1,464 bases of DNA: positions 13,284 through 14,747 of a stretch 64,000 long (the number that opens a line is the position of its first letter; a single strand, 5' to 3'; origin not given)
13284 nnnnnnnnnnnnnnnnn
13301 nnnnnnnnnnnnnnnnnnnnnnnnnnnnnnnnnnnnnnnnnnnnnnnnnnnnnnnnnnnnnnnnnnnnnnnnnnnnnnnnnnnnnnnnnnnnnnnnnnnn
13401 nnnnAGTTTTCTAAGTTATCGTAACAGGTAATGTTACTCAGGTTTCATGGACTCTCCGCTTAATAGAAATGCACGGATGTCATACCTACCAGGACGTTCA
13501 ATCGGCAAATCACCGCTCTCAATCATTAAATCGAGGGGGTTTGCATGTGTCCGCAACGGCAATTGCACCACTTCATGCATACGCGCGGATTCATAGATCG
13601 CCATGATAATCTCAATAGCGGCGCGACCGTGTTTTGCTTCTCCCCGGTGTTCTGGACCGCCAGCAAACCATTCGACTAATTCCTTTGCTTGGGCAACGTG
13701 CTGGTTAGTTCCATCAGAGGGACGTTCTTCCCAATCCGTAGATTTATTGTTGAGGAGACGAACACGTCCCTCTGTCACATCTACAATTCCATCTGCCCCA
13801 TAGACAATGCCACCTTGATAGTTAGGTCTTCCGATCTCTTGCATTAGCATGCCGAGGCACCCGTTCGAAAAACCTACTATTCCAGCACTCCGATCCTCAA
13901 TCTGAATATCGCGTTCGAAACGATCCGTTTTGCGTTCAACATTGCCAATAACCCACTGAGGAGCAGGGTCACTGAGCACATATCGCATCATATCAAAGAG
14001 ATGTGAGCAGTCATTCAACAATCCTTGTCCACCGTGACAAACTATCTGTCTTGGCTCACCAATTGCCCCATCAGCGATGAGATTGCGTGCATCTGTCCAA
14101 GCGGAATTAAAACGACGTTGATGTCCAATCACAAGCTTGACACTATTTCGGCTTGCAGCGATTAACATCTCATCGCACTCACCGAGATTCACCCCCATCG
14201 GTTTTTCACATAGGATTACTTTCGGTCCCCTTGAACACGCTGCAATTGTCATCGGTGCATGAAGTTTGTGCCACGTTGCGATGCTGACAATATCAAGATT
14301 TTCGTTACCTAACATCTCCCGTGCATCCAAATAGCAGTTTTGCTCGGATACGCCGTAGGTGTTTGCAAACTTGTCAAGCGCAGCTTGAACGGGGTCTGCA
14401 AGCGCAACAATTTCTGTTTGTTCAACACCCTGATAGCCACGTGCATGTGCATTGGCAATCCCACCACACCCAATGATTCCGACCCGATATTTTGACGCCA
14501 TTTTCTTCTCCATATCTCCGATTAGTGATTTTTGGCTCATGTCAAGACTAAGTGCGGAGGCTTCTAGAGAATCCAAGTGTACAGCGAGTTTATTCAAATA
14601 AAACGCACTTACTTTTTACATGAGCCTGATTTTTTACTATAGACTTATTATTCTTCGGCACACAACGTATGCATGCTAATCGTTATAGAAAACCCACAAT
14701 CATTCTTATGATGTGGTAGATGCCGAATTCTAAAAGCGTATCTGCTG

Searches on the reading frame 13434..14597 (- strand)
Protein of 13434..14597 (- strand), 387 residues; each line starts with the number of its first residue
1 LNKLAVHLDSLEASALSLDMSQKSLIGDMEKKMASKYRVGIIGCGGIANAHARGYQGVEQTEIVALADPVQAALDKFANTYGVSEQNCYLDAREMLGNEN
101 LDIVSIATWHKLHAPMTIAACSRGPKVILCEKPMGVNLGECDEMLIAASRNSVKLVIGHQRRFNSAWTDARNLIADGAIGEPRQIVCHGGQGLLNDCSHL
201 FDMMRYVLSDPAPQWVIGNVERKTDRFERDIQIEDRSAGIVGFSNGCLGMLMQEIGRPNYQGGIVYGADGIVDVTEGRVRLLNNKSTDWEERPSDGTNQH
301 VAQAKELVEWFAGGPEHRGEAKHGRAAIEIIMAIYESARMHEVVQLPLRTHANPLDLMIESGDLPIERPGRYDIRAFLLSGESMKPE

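Call 35: search_protein_families(library=pfam, proteins=[window:13434-14597:-], max_evalue=0.01)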
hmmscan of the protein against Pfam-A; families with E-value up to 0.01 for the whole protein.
window:13434-14597:- (387 aa): 3 families
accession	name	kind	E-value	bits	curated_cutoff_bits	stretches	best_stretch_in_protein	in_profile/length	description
PF01408.29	GFO_IDH_MocA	-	2.5e-24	86.7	24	1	38-159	2-120/120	Oxidoreductase family, NAD-binding Rossmann fold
PF22725.1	GFO_IDH_MocA_C3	-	6.2e-08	33.1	27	1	170-270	4-121/124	GFO/IDH/MocA C-terminal domain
PF02894.22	GFO_IDH_MocA_C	-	1.8e-05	25.1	22.9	1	192-346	42-218/218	Oxidoreductase family, C-terminal alpha/beta domain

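Call 79: find_encoding_contigs(protein=window:13434-14513:-, flank=4000, max_places=8)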
Protein window:13434-14513:- (359 aa): no gene with exactly this product is on record in the collection.

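Call 80: find_encoding_contigs(protein=window:13434-14501:-, flank=4000, max_places=8)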
Protein window:13434-14501:- (355 aa): no gene with exactly this product is on record in the collection.
